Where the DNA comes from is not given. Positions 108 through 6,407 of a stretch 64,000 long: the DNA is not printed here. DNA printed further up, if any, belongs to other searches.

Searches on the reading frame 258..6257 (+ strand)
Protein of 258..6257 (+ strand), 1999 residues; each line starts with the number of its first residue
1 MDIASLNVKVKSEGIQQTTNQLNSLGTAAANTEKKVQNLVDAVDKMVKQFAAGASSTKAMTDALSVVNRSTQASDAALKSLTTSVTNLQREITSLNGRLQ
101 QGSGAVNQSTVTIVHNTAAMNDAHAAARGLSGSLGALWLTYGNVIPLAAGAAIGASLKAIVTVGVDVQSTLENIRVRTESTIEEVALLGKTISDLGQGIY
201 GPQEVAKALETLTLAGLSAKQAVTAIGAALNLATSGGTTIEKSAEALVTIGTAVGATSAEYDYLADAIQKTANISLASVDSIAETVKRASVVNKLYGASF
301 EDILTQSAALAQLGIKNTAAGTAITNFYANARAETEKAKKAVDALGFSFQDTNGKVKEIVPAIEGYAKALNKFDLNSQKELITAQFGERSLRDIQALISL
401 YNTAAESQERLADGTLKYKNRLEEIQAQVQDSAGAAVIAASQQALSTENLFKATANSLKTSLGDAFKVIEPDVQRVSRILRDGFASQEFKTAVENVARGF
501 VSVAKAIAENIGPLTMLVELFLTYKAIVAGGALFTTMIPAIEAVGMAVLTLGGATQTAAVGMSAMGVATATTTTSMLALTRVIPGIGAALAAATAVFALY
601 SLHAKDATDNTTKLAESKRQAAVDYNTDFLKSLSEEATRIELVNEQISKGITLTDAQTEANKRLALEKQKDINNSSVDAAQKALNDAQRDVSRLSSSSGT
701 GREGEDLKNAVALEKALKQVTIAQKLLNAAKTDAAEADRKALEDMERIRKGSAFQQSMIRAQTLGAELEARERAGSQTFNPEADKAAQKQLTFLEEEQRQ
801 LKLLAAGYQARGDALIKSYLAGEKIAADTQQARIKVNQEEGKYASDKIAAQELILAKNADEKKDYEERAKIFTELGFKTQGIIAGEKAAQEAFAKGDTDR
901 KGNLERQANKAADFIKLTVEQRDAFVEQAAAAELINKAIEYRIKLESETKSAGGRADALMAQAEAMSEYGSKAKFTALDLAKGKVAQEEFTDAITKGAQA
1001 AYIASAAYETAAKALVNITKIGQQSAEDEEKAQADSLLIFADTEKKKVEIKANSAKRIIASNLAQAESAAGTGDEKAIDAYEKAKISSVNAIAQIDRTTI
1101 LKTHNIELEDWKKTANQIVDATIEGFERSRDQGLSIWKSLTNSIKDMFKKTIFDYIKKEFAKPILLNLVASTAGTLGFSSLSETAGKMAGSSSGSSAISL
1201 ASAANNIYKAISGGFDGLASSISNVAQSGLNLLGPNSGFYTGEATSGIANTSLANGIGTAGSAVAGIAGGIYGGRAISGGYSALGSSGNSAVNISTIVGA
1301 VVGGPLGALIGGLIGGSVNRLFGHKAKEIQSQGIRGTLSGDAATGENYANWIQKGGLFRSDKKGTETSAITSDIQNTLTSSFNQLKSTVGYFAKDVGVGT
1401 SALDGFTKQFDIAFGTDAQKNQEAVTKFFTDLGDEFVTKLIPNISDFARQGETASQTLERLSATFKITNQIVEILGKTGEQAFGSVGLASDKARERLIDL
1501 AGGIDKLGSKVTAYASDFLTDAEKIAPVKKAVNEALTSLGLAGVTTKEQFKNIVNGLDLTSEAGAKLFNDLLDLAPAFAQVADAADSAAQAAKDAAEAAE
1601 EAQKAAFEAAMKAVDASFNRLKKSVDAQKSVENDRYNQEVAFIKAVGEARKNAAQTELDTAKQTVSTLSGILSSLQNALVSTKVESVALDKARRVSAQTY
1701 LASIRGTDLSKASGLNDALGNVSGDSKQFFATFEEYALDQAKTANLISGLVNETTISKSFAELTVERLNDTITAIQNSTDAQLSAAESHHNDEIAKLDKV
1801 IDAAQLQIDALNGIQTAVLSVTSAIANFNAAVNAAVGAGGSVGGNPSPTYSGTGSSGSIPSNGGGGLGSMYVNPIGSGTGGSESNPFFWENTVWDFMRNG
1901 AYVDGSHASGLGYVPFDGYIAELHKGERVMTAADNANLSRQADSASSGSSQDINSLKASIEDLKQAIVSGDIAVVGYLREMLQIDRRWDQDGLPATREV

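Call 8: search_protein_families(library=phrogs, proteins=[window:258-6257:+], max_evalue=0.00001)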
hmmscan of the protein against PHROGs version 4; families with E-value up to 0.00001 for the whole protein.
window:258-6257:+ (1999 aa): 14 families
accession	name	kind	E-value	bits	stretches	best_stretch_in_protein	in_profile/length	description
phrog_1533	-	tail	2.4e-31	109.2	1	15-739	110-825/1688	tail length tape measure protein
phrog_25966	-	tail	4.9e-31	108.2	1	1478-1880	1100-1474/1651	tail length tape measure protein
phrog_1272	-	tail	1.9e-27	96.5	1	11-603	124-676/1606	tail length tape measure protein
phrog_4704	-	tail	1.2e-24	87.9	1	12-470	51-523/625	tail length tape measure protein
phrog_991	-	tail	1.7e-21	76.6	1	19-596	127-666/1966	tail length tape measure protein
phrog_28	-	tail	1.4e-18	68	1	33-1072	109-1099/1228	tail length tape measure protein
phrog_7740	-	tail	1.4e-18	66.7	1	1293-1662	1069-1441/2151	tail length tape measure protein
phrog_167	-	tail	8.4e-18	64.5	1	14-605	111-673/1555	tail length tape measure protein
phrog_24709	-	tail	2.2e-15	57.1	1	1277-1609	611-955/1069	tail length tape measure protein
phrog_5218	-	unknown function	2.3e-14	53.5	1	14-1217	108-1278/1599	-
phrog_9696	-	tail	1.6e-12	47.1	1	108-780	24-624/1415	tail length tape measure protein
phrog_9228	-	tail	1.3e-07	31.3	1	36-632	86-593/1425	tail length tape measure protein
phrog_1293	-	tail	7.8e-07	28.3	1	12-1151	26-1161/1424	tail length tape measure protein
phrog_58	-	tail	9.2e-06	25.2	1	15-596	192-642/1544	tail length tape measure protein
